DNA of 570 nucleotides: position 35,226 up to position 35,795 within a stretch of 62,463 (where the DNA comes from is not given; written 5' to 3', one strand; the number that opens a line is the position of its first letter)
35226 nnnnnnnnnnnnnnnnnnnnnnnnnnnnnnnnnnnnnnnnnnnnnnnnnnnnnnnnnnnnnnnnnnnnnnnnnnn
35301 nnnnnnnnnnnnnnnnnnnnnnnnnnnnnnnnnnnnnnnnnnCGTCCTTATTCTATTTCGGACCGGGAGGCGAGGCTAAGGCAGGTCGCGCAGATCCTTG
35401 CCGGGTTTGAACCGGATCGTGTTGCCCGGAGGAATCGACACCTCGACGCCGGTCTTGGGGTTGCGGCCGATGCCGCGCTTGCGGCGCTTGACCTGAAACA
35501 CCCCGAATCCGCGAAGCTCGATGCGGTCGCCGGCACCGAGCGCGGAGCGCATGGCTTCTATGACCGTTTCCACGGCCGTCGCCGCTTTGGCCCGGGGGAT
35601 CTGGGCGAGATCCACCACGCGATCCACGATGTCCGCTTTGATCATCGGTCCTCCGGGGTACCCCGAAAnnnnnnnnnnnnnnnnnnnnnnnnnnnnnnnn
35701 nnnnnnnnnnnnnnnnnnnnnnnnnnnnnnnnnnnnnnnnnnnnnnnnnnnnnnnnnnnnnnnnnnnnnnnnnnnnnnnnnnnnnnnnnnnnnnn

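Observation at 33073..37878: Five-gene minus-strand cluster: exported protein, MshEN/GAF-like paralog B, IHF/HU, MshEN/GAF-like paralog A, site-2 protease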

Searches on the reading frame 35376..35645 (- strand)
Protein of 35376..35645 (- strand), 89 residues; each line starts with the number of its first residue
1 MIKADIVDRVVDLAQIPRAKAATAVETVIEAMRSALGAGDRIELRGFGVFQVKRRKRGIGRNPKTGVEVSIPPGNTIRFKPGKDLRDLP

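Call 3: search_protein_families(library=pfam, proteins=[window:35376-35645:-], max_evalue=0.1)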
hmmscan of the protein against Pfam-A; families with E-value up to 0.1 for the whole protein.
window:35376-35645:- (89 aa): 4 families
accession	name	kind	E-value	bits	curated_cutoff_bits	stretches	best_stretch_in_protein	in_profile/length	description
PF00216.26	Bac_DNA_binding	-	1.2e-25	90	22.4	1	1-87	1-87/90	Bacterial DNA-binding protein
PF18291.6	HU-HIG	-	1.5e-07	31.9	26.2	1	5-87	36-116/125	HU domain fused to wHTH, Ig, or Glycine-rich motif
PF18175.6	HU-CCDC81_bac_2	-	0.00036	20.8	35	1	9-54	6-51/70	CCDC81-like prokaryotic HU domain 2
PF10025.14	DUF2267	-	0.045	14.4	29.8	1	6-43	4-42/122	Uncharacterized conserved protein (DUF2267)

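Call 4: search_protein_families(library=ncbifam, proteins=[window:35376-35645:-], max_evalue=0.1)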
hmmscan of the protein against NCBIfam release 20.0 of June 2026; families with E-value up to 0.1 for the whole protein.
window:35376-35645:- (89 aa): 9 families
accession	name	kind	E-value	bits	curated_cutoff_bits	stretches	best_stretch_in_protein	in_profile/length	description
NF001222.0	PRK00199.1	equivalog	1.2e-23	83.1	115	1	1-87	1-88/95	integration host factor subunit beta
TIGR00988.1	hip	equivalog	2.6e-22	79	119.95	1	1-87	1-88/94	integration host factor subunit beta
NF001401.0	PRK00285.1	equivalog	3.6e-21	75.2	111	1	2-87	7-92/103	integration host factor subunit alpha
TIGR00987.1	himA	equivalog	1.3e-17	64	120.25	1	2-87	3-88/96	integration host factor subunit alpha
NF007945.0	PRK10664.1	equivalog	1e-16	61.2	157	1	1-87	1-87/90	nucleoid-associated protein HU-beta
NF008023.0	PRK10753.1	equivalog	2.7e-16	59.7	162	1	1-87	1-87/90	nucleoid-associated protein HU-alpha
TIGR01201.1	HU_rel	subfamily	0.007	16.3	68.6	1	5-87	35-117/170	HU family DNA-binding protein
NF009671.0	PRK13192.1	subfamily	0.029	13.7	243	1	60-83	161-184/231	bifunctional urease subunit gamma/beta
NF009682.0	PRK13203.1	equivalog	0.051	13.6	129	1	60-84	52-76/104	urease subunit beta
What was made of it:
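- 35376..35645 (-): HU/IHF-family DNA-binding protein, 89 aa. The IHF-beta, IHF-alpha and HU equivalog models all score below their cut-offs (calls 3, 4).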

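Call 63: find_encoding_contigs(protein=window:35379-35645:-, flank=4500, max_places=10)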
Protein seq(89 aa) (89 aa): 17 contigs read that carry it; 10 places shown.
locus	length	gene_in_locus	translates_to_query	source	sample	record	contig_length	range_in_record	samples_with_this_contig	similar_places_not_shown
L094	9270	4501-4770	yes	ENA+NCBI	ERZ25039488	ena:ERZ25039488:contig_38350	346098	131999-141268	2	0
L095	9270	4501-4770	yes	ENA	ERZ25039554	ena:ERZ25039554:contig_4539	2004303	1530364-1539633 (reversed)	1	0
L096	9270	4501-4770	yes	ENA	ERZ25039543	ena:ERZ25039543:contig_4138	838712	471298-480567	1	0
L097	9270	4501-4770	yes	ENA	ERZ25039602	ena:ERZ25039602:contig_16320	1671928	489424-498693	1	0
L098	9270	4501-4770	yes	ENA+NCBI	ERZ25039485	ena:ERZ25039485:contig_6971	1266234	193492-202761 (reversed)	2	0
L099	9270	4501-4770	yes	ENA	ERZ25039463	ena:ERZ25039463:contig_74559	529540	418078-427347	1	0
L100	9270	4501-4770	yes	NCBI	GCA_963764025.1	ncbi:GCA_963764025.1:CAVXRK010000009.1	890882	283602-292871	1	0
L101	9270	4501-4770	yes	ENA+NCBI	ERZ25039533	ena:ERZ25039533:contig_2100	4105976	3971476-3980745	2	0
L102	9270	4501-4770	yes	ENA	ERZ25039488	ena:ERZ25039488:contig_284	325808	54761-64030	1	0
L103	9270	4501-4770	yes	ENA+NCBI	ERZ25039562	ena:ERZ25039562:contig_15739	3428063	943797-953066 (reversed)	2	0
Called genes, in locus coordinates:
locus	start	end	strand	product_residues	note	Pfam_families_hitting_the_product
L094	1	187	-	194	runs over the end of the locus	PF00288:GHMP_kinases_N (weak)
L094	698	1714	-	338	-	PF07719:TPR_2 (faint), PF13174:TPR_6 (faint), PF13181:TPR_8 (faint), PF13428:TPR_14 (weak), PF13431:TPR_17 (faint), PF13432:TPR_16, PF14559:TPR_19 (weak)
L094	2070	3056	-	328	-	PF12895:ANAPC3 (faint), PF13429:TPR_15 (faint), PF07719:TPR_2 (faint), PF13181:TPR_8 (faint), PF13428:TPR_14 (faint), PF13432:TPR_16 (faint), PF23914:TPR_CcmH_CycH (faint), PF14559:TPR_19, +2 more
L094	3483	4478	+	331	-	-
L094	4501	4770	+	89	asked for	PF00216:Bac_DNA_binding, PF18291:HU-HIG (weak)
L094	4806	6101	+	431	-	PF05157:MshEN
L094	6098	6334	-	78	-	-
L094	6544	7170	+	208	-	PF02163:Peptidase_M50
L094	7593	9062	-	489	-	PF13440:Polysacc_synt_3 (faint), PF03023:MurJ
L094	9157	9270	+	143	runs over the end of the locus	PF00436:SSB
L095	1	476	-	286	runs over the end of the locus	PF00288:GHMP_kinases_N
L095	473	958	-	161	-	-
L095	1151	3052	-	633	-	PF13424:TPR_12 (faint), PF13429:TPR_15 (faint), PF00515:TPR_1 (faint), PF07719:TPR_2 (faint), PF14559:TPR_19, PF14559:TPR_19 (weak), PF13432:TPR_16, PF14559:TPR_19 (weak), +10 more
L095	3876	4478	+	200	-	PF13185:GAF_2 (weak)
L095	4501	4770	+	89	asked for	PF00216:Bac_DNA_binding, PF18291:HU-HIG (weak)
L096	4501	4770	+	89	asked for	PF00216:Bac_DNA_binding, PF18291:HU-HIG (weak)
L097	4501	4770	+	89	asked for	PF00216:Bac_DNA_binding, PF18291:HU-HIG (weak)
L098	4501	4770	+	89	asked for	PF00216:Bac_DNA_binding, PF18291:HU-HIG (weak)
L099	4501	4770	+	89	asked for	PF00216:Bac_DNA_binding, PF18291:HU-HIG (weak)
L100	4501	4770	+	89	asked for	PF00216:Bac_DNA_binding, PF18291:HU-HIG (weak)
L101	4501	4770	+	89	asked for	PF00216:Bac_DNA_binding, PF18291:HU-HIG (weak)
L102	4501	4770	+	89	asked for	PF00216:Bac_DNA_binding, PF18291:HU-HIG (weak)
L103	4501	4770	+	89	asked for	PF00216:Bac_DNA_binding, PF18291:HU-HIG (weak)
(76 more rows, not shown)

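Call 76: search_solved_structures(query=window:35376-35645:-, max_evalue=0.00001)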
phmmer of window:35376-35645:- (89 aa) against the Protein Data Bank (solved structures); distinct sequences matched with E-value up to 0.00001: 33.
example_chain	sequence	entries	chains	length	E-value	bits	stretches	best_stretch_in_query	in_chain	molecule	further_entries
2iif_A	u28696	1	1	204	1.8e-25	92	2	2-86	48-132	Integration host factor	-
2iie_A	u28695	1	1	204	7.9e-25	90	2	2-86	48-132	Integration host factor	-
8flj_F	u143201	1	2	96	9.9e-18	67.3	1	1-87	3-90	Integration host factor subunit beta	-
8hd5_A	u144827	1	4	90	2.4e-17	66.1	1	1-87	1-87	DNA-binding protein HU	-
4qjn_A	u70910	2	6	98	3.2e-17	65.7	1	1-87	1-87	DNA-binding protein HU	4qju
3rhi_A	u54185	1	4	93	9e-17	64.3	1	2-87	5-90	DNA-binding protein HU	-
1hue_A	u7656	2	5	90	2.3e-16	63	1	2-87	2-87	HU PROTEIN | PROTEIN HU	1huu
1ihf_B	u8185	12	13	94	4.2e-16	62.2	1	1-87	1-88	PROTEIN (INTEGRATION HOST FACTOR (BETA) (IHF)) | Integration Host Factor beta-subunit | Integration host factor subunit beta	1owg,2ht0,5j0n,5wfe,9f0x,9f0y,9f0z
1ouz_B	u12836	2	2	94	3.1e-15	59.4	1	1-87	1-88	Integration Host Factor Beta-subunit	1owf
1mul_A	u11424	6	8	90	5.4e-15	58.6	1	2-87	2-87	DNA binding protein HU-alpha | DNA-binding protein HU-alpha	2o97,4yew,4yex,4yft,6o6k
6oaj_A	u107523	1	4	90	5.4e-15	58.6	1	2-87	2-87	DNA-binding protein HU-alpha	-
4yey_A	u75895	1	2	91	5.6e-15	58.6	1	2-87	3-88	DNA-binding protein HU-alpha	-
6o8q_A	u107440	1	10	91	5.6e-15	58.6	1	2-87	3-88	DNA-binding protein HU-alpha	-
4yfh_A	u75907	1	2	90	7.5e-15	58.2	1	2-87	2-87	DNA-binding protein HU-alpha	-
4yf0_A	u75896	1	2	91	7.8e-15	58.1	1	2-87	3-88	DNA-binding protein HU-alpha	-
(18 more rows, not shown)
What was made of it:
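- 35376..35645 (-): PDB relatives are IHF and HU (call 76).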
